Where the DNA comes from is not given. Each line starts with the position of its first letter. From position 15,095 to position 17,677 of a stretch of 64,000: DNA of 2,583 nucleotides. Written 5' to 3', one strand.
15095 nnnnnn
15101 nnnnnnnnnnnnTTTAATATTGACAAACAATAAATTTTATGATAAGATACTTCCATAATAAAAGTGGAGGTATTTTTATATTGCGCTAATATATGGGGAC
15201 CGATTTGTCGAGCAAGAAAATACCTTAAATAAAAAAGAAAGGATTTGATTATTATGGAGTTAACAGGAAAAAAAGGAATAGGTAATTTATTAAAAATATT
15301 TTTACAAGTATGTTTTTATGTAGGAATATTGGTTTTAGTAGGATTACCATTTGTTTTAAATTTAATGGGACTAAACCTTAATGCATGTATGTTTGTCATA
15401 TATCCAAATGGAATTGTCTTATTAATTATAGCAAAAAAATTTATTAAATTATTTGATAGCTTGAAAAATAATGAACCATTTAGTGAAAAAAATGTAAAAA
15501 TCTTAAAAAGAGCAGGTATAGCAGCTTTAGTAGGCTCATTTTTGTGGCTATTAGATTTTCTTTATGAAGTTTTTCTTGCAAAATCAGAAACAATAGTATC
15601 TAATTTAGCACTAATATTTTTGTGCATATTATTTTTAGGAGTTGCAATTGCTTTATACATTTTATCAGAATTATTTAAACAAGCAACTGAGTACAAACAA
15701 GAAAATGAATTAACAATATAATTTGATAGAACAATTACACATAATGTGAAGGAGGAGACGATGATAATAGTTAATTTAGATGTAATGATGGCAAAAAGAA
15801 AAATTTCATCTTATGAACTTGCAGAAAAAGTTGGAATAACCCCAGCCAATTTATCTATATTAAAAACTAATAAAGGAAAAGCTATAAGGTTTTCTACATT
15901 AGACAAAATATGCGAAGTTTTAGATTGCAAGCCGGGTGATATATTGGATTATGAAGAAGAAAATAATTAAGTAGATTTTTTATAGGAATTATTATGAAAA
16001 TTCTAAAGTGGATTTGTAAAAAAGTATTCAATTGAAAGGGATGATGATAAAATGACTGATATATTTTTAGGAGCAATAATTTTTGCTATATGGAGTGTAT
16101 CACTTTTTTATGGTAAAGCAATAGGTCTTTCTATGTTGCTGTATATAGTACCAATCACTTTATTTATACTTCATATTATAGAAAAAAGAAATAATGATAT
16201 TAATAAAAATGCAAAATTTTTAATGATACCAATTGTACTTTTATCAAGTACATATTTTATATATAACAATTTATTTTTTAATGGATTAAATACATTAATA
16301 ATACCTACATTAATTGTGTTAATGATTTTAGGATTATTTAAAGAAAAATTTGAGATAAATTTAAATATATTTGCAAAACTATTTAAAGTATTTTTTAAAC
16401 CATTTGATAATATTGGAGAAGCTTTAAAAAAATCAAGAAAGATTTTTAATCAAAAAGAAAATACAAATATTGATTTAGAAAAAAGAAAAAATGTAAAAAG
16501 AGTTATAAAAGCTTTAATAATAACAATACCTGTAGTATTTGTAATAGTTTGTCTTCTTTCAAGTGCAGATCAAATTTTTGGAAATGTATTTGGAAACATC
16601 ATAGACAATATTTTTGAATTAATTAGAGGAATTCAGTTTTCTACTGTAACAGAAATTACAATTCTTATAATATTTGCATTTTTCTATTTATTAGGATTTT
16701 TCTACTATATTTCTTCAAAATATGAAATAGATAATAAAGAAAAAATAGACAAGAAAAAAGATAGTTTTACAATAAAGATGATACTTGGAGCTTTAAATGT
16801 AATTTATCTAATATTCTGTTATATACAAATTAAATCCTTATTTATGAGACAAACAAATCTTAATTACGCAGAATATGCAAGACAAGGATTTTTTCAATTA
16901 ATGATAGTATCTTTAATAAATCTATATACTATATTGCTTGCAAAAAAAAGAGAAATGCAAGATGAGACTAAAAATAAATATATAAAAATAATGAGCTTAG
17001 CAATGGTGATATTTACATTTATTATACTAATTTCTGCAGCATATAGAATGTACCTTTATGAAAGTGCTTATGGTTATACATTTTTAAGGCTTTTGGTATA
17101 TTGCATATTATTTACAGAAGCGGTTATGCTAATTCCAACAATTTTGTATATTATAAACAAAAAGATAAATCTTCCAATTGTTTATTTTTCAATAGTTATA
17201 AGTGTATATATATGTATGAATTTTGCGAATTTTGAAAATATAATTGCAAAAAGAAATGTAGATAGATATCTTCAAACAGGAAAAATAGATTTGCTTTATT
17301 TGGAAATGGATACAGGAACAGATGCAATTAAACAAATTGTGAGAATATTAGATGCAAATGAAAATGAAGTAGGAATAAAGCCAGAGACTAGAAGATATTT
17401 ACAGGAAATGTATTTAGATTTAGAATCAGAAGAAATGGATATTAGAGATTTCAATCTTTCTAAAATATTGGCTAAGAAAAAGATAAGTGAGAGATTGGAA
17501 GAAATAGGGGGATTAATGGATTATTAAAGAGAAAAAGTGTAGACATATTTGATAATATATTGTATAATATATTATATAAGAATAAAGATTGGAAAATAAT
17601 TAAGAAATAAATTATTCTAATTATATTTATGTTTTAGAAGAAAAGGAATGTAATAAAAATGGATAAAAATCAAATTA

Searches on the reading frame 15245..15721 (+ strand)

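Call 74: search_protein_families(library=pfam, proteins=[window:15245-15721:+], max_evalue=0.00001)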
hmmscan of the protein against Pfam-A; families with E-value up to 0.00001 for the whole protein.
window:15245-15721:+ (158 aa): 1 family
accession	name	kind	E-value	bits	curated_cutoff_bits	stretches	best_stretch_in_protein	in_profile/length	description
PF11188.13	DUF2975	-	5.4e-18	65.6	27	1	48-158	20-130/130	Protein of unknown function (DUF2975)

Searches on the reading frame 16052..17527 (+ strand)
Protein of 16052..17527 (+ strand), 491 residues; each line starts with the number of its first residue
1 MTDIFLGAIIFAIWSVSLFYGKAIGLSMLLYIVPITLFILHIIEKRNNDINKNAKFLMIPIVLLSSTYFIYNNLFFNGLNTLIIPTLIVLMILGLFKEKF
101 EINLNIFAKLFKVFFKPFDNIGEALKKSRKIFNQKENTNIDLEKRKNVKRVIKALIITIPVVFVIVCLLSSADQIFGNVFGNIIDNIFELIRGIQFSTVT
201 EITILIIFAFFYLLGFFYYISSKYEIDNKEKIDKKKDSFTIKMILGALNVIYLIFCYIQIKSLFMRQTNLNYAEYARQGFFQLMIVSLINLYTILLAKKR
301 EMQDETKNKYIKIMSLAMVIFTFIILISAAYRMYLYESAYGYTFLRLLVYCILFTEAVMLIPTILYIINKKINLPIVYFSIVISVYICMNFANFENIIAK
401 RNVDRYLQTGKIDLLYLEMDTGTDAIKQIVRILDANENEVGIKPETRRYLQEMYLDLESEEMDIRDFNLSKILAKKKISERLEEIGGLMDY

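Call 74: search_protein_families(library=pfam, proteins=[window:16052-17527:+], max_evalue=0.00001)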
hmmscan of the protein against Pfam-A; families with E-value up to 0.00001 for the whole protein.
window:16052-17527:+ (491 aa): 1 family
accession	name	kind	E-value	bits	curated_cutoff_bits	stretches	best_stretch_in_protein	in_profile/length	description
PF13687.11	DUF4153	-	8.5e-80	269.1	27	1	58-431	1-372/373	Domain of unknown function (DUF4153)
